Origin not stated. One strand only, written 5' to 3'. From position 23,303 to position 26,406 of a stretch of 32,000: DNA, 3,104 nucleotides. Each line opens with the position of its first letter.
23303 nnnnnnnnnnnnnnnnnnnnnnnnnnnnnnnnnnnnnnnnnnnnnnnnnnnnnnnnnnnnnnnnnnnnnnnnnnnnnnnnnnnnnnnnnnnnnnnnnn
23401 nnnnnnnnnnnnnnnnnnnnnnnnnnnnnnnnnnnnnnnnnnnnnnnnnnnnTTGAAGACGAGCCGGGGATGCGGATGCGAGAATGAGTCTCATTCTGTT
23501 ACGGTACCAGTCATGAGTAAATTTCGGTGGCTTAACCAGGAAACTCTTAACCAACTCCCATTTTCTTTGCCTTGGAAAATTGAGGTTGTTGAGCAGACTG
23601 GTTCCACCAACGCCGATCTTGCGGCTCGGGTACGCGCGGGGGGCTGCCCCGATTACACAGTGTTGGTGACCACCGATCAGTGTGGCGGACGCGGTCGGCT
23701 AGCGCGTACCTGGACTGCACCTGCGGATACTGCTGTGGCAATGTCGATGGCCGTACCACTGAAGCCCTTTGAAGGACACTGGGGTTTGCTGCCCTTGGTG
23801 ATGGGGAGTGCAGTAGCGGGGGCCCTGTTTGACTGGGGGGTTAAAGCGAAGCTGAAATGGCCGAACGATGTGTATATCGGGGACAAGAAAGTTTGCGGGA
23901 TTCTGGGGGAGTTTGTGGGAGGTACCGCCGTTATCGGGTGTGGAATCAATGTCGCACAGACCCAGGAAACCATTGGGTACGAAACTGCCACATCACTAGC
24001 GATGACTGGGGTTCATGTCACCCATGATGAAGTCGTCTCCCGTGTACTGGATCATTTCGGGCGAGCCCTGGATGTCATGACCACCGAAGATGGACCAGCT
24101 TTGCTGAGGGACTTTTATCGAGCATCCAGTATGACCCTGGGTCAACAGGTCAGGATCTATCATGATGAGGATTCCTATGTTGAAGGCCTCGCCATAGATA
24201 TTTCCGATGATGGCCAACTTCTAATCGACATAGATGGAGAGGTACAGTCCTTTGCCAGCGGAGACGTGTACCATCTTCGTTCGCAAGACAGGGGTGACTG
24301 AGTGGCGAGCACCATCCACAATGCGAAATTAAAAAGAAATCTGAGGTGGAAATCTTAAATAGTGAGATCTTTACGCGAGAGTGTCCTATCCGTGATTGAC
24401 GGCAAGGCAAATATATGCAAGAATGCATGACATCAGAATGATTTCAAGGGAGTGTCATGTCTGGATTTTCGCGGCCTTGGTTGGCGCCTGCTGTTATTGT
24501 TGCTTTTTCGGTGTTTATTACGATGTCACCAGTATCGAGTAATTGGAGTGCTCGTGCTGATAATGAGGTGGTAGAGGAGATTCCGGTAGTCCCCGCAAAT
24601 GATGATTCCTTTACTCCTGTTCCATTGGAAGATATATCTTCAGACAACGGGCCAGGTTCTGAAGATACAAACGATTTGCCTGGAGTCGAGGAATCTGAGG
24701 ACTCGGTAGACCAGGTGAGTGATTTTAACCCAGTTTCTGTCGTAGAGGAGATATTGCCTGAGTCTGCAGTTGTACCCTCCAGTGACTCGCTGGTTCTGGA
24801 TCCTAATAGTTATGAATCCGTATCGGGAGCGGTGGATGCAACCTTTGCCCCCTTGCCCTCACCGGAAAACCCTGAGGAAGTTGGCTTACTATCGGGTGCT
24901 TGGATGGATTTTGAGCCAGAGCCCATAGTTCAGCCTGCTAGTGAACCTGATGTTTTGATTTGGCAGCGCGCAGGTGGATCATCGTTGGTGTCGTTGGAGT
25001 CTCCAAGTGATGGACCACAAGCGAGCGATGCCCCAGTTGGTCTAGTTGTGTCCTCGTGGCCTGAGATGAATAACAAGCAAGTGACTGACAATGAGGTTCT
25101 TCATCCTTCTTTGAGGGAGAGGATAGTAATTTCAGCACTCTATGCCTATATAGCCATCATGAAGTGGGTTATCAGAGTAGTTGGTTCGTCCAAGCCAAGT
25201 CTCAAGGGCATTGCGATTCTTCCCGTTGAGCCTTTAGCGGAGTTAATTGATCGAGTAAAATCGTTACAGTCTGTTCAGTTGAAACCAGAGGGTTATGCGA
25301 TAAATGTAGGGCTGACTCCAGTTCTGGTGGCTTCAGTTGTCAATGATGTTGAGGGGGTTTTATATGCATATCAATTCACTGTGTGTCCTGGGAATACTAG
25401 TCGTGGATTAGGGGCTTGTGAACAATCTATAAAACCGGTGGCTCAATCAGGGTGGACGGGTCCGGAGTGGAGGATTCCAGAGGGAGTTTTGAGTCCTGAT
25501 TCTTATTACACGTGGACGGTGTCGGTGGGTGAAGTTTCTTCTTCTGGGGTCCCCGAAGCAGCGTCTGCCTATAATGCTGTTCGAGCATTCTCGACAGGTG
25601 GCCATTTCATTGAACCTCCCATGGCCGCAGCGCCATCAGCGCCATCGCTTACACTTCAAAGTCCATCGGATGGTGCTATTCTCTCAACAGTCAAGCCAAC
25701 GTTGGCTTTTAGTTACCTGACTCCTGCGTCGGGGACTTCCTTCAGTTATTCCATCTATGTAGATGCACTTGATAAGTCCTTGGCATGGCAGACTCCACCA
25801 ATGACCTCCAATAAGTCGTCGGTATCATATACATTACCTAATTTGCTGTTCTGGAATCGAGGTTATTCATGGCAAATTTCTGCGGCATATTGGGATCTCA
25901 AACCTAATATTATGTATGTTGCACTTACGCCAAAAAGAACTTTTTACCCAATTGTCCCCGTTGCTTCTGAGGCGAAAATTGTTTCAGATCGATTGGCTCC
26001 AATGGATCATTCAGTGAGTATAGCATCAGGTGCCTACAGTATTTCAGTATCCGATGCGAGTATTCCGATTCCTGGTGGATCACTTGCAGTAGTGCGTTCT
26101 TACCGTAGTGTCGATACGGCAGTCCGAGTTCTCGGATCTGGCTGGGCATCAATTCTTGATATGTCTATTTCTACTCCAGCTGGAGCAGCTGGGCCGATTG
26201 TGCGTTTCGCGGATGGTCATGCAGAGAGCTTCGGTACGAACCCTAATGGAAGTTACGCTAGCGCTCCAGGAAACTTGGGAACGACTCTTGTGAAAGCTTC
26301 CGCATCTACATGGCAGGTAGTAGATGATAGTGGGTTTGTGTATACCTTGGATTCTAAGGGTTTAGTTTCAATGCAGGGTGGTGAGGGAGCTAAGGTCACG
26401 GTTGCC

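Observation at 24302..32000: Stand-alone, signal-peptide-type RHS/YD polymorphic-toxin locus abutting core genes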

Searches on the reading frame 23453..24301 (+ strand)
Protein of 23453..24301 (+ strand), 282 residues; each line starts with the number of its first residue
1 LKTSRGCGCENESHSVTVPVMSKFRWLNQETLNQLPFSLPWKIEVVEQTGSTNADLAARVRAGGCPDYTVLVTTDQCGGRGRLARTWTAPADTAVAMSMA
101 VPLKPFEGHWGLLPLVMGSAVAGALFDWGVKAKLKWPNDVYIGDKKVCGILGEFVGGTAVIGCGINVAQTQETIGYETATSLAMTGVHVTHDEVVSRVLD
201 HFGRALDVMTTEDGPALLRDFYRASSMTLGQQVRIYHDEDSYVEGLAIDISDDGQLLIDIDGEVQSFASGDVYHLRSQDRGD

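Call 11: search_protein_families(library=pfam, proteins=[window:23453-24298:+], max_evalue=0.00001)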
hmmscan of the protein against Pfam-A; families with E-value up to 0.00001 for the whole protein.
window:23453-24298:+ (282 aa): 2 families
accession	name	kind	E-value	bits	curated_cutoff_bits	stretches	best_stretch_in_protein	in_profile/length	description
PF03099.24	BPL_LplA_LipB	-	5.1e-12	46.3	21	1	47-165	3-132/133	Biotin/lipoate A/B protein ligase family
PF02237.23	BPL_C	-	1.2e-08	35.2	21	1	228-274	1-47/48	Biotin protein ligase C terminal domain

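Call 15: find_encoding_contigs(protein=window:23453-24301:+, flank=10000, max_places=8)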
Protein window:23453-24301:+ (282 aa): no gene with exactly this product is on record in the collection.

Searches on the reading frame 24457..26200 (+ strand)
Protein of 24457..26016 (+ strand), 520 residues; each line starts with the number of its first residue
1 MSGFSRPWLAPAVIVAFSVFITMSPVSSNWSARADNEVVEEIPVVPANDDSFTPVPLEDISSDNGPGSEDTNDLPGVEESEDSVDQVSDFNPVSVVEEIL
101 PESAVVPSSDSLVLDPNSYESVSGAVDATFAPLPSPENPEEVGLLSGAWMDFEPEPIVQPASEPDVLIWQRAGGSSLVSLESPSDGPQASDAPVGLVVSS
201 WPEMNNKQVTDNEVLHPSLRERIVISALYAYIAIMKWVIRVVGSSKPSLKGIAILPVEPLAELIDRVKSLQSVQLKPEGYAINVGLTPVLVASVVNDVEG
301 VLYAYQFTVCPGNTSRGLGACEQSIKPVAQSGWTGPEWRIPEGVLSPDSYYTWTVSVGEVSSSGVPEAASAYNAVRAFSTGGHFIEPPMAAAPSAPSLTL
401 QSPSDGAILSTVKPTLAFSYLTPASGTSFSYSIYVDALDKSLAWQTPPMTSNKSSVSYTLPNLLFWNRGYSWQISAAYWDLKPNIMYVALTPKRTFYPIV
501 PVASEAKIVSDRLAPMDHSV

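Call 21: search_protein_families(library=pfam, proteins=[window:24457-26016:+], max_evalue=10)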
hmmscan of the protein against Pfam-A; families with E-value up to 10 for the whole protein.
window:24457-26016:+ (520 aa): 0 families

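Call 39: search_solved_structures(query=window:24457-26200:+, max_evalue=1)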
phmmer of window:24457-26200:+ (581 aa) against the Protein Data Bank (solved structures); distinct sequences matched with E-value up to 1: 0.
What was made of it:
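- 24559..25086 (+): Acidic Ser/Val/Pro/Glu/Asp-rich low-complexity spacer, aa 35-210, net charge -35. No Pfam or PDB match (calls 21, 39).
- On WapA-type (Sec-dependent Gram-positive Rhs): No PDB sequence match (call 39).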

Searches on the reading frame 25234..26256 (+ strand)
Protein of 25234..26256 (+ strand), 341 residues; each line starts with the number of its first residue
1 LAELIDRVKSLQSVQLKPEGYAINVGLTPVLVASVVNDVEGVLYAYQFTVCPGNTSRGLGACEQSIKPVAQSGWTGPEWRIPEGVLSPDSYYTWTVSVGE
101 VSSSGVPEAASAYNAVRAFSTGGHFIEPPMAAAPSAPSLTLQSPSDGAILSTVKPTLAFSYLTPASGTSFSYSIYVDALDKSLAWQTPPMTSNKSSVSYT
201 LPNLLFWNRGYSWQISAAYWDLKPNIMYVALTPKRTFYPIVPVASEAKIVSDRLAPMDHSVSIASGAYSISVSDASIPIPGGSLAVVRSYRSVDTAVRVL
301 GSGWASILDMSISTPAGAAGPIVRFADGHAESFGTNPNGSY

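Call 63: predict_structure(alignment_id=A1)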
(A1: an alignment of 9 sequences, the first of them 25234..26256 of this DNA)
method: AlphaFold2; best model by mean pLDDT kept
length: 341 residues; sequences in the alignment: 9
mean_pLDDT: 48.1   pTM: 0.40
mean pLDDT of the five models: 48.1, 47.6, 46.8, 44.1, 40.3
residues with pLDDT >= 90: 9; 70-90: 66; 50-70: 51; < 50: 215
segments of 3 or more residues with pLDDT < 50: 1-134, 224-226, 242-311, 326-328, 339-341
pLDDT, mean of each block of 10 residues (from residue 1): 29 26 30 36 41 35 29 30 38 41 33 35 30 56 72 83 70 83 82 89 74 80 55 70 37 29 26 34 32 30 30 63 54 53 48
secondary structure, 60 per line:
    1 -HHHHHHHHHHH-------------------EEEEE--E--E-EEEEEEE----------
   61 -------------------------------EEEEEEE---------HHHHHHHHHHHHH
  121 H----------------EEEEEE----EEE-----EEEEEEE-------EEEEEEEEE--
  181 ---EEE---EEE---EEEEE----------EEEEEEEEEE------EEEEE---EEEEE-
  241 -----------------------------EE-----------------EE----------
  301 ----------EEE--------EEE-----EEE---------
elements in order: H2-12 E32-36 E44-50 E92-98 H108-121 E138-143 E148-150 E156-162 E170-178 E184-186 E190-192 E196-200 E211-220 E227-231 E235-239 E311-313 E322-324 E330-332
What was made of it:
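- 25264..25953 (+): Two tandem beta-sandwich (FN3/Ig-like) modules, aa ~270-385 and ~394-499. The AF2 model is confident only for aa ~394-499 (pLDDT 70-89, all-beta; call 63).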

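Call 69: fold_search(model_id=the predicted structure, library=pdb)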
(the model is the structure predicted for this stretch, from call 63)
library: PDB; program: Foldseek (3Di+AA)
matches with E <= 10: 1970; with E <= 0.001: 3
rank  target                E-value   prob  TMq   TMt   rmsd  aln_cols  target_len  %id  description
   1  6nmy_D                3.5e-04  1.00  0.21  0.33  20.7       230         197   11  A Cytokine-receptor complex (released 2020-01-22)
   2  6nmy_B                3.5e-04  0.99  0.20  0.33  19.9       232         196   12  A Cytokine-receptor complex (released 2020-01-22)
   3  8tld_E                5.7e-04  1.00  0.22  0.55   8.1       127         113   12  Structure of the IL-5 Signaling Complex (released 2024-04-10)
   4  2aew_A                1.4e-03  1.00  0.19  0.30   6.1       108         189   14  A model for growth hormone receptor activation based on subunit rotation within a receptor dimer (released 2005-11-01)
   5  3qb7_C                1.4e-03  1.00  0.20  0.32  13.4       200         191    7  Interleukin-4 mutant RGA bound to cytokine receptor common gamma (released 2012-04-25)
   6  7s2r_A                1.5e-03  1.00  0.20  0.32  13.3       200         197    8  nanobody bound to IL-2Rg (released 2022-03-30)
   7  7su1_C                1.9e-03  1.00  0.23  0.59   4.0       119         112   13  Crystal structure of an acidic pH-selective Ipilimumab variant Ipi.106 in complex with CTLA-4 (released 2022-03-02)
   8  4lsd_C                2.1e-03  1.00  0.18  0.49   6.4       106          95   12  Myokine structure (released 2013-10-16)
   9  5xj3_C                2.3e-03  1.00  0.23  0.59   4.0       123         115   14  Complex structure of ipilimumab-scFv and CTLA-4 (released 2018-04-25)
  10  8fha_A                2.4e-03  1.00  0.24  0.50   5.1       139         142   12  Intramolecular ester bond-containing repeat domain 1 from Suipraoptans intestinalis adhesin (released 2024-06-19)
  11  5tru_c                2.7e-03  1.00  0.23  0.58   4.0       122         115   13  Structure of the first-in-class checkpoint inhibitor Ipilimumab bound to human CTLA-4 (released 2017-05-10)
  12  7tvz_E                3.2e-03  1.00  0.22  0.12   4.8       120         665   13  Cryo-EM structure of human band 3-protein 4.2 complex in diagonal conformation (released 2022-06-08)
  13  8cdn_A                3.4e-03  1.00  0.20  0.34   7.4       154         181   11  Crystal structure of human Brachyury in complex with a single T box binding element DNA (released 2023-03-22)
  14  7su0_D                3.6e-03  1.00  0.23  0.57   4.1       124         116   13  Crystal structure of an acidic pH-selective Ipilimumab variant Ipi.105 in complex with CTLA-4 (released 2022-03-02)
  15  4lsd_A                3.8e-03  1.00  0.20  0.54   4.8       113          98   12  Myokine structure (released 2013-10-16)
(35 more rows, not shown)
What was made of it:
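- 25264..25953 (+): Foldseek hits are generic FN3/Ig domains (best E about 3.5e-4, low TM-scores; call 69).
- It has a YD shell plus FN3/Ig-like modules (calls 63, 69).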
